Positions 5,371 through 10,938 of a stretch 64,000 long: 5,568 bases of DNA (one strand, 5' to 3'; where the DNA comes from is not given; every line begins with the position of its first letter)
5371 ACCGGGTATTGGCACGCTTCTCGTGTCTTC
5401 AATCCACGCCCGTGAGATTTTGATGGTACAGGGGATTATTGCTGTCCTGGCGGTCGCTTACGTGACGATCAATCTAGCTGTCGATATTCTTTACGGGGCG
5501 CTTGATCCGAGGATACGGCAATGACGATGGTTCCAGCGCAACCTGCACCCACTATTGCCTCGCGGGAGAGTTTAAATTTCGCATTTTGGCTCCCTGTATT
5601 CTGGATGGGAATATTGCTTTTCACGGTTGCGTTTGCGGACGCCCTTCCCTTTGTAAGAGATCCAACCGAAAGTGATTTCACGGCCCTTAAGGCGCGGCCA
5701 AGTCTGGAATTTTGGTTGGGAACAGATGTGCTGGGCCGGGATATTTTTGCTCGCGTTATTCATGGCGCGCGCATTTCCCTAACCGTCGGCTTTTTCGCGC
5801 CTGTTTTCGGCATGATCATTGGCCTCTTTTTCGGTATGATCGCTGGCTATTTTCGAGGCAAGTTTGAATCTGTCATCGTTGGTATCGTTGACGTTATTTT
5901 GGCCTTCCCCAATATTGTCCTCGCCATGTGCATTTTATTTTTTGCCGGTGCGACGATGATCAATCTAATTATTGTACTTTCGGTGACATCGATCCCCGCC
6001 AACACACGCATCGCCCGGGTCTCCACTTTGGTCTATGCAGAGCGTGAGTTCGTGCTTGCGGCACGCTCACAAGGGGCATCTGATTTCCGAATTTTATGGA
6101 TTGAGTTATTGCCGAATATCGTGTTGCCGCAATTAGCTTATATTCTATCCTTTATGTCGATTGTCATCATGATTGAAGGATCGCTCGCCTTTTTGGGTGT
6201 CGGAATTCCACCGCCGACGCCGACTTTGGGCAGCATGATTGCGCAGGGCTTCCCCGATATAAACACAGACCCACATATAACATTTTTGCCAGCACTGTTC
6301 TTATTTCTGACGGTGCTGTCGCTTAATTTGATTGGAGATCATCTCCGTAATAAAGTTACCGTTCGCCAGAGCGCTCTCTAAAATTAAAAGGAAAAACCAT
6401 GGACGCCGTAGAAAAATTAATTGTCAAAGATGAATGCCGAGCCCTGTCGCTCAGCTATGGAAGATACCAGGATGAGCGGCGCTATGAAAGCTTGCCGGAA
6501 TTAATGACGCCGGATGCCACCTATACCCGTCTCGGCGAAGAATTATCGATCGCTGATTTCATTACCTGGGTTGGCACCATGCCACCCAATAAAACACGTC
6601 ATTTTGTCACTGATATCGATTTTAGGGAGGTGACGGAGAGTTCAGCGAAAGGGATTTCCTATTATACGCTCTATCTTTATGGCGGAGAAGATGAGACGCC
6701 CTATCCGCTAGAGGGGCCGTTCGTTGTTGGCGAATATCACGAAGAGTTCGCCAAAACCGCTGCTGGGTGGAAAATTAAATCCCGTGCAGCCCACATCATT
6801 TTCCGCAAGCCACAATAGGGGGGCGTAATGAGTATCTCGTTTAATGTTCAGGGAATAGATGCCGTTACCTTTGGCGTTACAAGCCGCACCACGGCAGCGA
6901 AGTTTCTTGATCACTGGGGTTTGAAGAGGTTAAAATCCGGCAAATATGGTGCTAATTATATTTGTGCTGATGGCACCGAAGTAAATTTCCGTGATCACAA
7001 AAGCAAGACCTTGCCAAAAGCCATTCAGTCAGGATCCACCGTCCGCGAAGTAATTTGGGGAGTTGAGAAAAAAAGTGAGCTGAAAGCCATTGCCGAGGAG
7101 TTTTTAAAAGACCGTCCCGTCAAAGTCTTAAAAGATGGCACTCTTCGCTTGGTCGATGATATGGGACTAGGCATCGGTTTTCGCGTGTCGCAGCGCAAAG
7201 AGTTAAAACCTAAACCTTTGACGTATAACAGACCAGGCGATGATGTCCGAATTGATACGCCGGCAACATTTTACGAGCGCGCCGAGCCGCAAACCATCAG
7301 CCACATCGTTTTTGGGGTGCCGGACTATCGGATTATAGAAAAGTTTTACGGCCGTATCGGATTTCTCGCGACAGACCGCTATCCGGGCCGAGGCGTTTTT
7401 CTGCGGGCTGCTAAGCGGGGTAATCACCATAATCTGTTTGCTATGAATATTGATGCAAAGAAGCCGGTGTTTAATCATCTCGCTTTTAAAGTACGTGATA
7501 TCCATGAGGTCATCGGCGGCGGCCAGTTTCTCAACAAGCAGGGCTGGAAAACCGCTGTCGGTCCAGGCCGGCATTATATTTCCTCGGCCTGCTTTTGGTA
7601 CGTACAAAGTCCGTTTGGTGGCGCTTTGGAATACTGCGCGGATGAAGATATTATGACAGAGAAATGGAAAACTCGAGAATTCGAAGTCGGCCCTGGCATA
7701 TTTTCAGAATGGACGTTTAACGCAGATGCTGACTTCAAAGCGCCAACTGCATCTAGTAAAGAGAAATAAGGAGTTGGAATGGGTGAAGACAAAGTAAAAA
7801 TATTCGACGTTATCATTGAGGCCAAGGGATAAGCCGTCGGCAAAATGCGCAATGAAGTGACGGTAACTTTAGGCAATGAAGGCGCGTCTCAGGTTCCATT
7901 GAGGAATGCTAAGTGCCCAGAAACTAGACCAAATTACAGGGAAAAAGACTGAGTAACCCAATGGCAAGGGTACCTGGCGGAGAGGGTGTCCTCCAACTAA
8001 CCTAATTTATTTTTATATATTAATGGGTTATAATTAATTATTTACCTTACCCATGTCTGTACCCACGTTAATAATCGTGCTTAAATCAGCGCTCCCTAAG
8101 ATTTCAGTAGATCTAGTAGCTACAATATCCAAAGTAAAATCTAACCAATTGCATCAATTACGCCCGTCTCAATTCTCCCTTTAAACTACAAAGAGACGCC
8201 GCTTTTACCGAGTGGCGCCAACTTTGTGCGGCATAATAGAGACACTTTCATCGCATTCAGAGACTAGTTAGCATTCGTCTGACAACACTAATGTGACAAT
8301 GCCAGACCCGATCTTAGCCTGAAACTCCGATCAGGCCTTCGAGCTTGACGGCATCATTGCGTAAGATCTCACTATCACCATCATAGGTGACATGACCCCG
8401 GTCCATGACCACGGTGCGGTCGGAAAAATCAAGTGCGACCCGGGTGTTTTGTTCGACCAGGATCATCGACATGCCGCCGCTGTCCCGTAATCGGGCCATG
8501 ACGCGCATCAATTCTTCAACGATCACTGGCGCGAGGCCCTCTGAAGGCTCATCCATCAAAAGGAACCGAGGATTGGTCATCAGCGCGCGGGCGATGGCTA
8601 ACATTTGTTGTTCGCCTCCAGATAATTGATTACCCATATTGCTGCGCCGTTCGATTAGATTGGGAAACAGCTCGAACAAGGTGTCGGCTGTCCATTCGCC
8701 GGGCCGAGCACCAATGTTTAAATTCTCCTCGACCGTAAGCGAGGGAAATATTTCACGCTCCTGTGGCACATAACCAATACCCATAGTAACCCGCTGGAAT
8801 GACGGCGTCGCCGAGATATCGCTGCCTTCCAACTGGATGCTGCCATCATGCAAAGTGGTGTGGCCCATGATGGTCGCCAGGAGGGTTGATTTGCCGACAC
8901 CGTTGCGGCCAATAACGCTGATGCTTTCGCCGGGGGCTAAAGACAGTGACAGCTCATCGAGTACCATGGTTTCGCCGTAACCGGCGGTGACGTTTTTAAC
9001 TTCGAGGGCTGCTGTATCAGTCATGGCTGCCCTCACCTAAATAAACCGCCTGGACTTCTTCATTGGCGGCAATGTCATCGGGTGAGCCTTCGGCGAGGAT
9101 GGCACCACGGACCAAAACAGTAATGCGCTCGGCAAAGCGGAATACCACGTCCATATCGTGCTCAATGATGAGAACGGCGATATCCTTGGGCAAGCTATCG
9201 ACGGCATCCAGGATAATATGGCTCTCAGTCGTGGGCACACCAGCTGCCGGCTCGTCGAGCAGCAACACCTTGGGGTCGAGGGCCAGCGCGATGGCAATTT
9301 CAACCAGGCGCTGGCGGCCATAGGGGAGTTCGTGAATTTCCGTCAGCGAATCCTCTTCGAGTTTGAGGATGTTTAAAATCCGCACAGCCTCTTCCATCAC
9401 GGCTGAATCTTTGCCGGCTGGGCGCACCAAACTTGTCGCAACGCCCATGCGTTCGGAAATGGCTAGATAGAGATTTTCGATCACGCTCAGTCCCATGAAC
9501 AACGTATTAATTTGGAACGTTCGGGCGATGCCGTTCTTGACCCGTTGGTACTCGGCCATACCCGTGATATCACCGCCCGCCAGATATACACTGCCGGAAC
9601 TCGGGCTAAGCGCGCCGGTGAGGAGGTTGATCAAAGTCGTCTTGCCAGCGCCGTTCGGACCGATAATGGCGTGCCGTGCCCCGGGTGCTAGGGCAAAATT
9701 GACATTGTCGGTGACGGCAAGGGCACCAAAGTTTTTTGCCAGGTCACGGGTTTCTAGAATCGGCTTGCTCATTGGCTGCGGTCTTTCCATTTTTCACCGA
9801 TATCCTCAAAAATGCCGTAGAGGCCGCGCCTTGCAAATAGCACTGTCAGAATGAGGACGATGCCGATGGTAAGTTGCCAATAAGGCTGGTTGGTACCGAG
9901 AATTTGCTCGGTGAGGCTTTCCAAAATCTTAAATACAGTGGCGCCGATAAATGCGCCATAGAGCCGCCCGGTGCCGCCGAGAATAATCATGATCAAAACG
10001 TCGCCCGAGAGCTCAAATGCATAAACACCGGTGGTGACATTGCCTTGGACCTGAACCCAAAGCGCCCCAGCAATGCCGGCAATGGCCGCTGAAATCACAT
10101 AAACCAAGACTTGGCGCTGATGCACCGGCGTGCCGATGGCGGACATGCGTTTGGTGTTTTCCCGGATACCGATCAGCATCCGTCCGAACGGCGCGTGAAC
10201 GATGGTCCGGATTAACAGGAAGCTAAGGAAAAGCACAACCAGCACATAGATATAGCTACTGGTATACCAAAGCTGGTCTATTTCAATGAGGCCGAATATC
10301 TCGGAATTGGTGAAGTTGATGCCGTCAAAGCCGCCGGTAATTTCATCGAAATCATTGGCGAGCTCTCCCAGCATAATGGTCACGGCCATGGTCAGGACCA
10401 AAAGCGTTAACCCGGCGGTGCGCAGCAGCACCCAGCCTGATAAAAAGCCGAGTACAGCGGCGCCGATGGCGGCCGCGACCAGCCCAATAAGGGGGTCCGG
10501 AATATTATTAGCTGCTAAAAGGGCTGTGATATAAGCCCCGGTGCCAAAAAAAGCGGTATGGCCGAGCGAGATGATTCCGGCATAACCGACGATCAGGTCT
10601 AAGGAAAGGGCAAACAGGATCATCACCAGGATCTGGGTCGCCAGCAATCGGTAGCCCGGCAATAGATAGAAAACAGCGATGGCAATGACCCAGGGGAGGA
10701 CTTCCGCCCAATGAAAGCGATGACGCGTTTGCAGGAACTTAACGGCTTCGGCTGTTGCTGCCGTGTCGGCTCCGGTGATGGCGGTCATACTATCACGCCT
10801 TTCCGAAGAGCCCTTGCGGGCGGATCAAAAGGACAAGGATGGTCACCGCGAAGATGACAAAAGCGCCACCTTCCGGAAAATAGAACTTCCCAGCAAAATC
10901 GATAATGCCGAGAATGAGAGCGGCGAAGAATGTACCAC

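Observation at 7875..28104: ~20-kb integrase-less mosaic island bounded by 114-bp direct repeats containing the tRNA-Ser(CGA) 3' end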

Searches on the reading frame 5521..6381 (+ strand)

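Call 7: search_protein_families(library=pfam, proteins=[window:5521-6381:+])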
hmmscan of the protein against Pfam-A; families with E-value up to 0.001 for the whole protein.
window:5521-6381:+ (286 aa): 1 family
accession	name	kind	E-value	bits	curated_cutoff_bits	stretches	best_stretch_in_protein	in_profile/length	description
PF00528.27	BPD_transp_1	-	1.1e-22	81.1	26.4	1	101-278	1-181/184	Binding-protein-dependent transport system inner membrane component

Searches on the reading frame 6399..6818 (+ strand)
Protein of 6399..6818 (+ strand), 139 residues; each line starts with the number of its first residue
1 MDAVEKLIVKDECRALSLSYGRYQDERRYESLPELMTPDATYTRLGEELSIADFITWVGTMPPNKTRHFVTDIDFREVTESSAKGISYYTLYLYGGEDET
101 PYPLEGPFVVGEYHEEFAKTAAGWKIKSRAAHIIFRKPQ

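Call 7: search_protein_families(library=pfam, proteins=[window:6399-6818:+])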
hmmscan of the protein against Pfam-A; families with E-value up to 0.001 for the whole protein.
window:6399-6818:+ (139 aa): 1 family
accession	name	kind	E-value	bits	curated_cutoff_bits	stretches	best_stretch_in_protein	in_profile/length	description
PF13577.12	SnoaL_4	-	4.4e-15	56.2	24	1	10-129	6-125/126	SnoaL-like domain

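Call 36: find_encoding_contigs(protein=window:6399-6818:+, flank=10000, max_places=8)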
Protein window:6399-6818:+ (139 aa): no gene with exactly this product is on record in the collection.

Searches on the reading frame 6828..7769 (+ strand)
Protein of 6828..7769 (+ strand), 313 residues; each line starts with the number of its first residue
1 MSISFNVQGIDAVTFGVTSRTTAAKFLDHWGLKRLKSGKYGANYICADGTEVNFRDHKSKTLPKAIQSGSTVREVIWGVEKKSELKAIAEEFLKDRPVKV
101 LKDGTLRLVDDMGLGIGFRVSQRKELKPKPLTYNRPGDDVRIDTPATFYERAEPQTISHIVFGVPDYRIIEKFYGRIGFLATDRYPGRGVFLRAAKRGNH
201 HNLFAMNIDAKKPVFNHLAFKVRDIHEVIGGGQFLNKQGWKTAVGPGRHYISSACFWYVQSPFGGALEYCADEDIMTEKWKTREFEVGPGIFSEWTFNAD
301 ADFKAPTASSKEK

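Call 7: search_protein_families(library=pfam, proteins=[window:6828-7769:+])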
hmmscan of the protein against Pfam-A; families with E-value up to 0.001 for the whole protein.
window:6828-7769:+ (313 aa): 1 family
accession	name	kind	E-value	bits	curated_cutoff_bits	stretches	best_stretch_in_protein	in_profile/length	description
PF00903.31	Glyoxalase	-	3.9e-06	27.7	20.6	1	157-268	2-120/121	Glyoxalase/Bleomycin resistance protein/Dioxygenase superfamily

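Call 11: find_encoding_contigs(protein=window:6828-7769:+, flank=10000, max_places=10)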
Protein window:6828-7769:+ (313 aa): no gene with exactly this product is on record in the collection.

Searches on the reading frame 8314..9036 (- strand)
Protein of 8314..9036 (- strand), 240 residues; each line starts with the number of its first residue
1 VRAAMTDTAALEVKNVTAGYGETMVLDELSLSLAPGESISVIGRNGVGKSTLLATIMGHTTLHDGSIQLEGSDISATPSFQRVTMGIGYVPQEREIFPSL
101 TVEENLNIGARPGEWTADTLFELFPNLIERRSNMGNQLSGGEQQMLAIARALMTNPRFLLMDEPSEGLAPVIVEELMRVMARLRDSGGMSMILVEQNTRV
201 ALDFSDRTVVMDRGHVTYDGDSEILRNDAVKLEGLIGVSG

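Call 7: search_protein_families(library=pfam, proteins=[window:8314-9036:-])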
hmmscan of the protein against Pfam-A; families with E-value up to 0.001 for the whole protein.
window:8314-9036:- (240 aa): 5 families
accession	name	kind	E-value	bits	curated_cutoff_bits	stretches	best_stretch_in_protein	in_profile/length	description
PF00005.33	ABC_tran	-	3.4e-33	115.6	25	1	26-165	1-136/137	ABC transporter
PF13304.12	AAA_21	-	2.2e-09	38.3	27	1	137-184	237-287/304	AAA domain, putative AbiEii toxin, Type IV TA system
PF03193.22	RsgA_GTPase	-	0.00025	21.3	30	1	6-68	77-138/174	RsgA GTPase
PF13401.12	AAA_22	-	0.00044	21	27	0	38-196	7-123/130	AAA domain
PF02463.25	SMC_N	-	0.00096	19.1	40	0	39-58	27-49/220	RecF/RecN/SMC N terminal domain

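Call 31: find_encoding_contigs(protein=window:8314-9036:-, flank=10000, max_places=8)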
Protein window:8314-9036:- (240 aa): no gene with exactly this product is on record in the collection.
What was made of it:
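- Tried and rejected: Exact-protein look-ups for the left-flank proteins 6828-7769 and 6399-6818 and for LivF 8314-9036: none on record (calls 11, 31, 36).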

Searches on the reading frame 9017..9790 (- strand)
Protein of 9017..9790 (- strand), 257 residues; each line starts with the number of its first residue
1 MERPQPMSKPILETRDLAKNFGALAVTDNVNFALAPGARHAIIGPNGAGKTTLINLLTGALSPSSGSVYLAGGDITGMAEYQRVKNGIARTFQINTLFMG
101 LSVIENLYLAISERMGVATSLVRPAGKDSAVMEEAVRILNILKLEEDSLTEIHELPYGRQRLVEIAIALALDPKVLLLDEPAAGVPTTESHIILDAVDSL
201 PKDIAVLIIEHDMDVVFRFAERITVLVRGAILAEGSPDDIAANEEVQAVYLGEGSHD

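Call 7: search_protein_families(library=pfam, proteins=[window:9017-9790:-])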
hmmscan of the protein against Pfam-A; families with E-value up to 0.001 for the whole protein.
window:9017-9790:- (257 aa): 4 families
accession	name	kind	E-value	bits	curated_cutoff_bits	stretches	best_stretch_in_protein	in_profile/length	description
PF00005.33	ABC_tran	-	8.5e-30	104.6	25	1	28-182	2-136/137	ABC transporter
PF12399.14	BCA_ABC_TP_C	-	4e-09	36.3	25.5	1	231-254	2-25/27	Branched-chain amino acid ATP-binding cassette transporter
PF13304.12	AAA_21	-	4.5e-07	30.7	27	0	40-61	2-23/304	AAA domain, putative AbiEii toxin, Type IV TA system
PF13476.12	AAA_23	-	4.2e-05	24.7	27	1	40-62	22-44/201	AAA domain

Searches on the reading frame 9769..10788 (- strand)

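Call 8: search_protein_families(library=pfam, proteins=[window:9769-10788:-])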
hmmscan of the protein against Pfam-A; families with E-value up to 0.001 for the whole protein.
window:9769-10788:- (339 aa): 1 family
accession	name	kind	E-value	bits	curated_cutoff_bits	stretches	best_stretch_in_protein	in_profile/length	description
PF02653.21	BPD_transp_2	-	1.9e-41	142.5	26.8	1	49-315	5-268/269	Branched-chain amino acid transport system / permease component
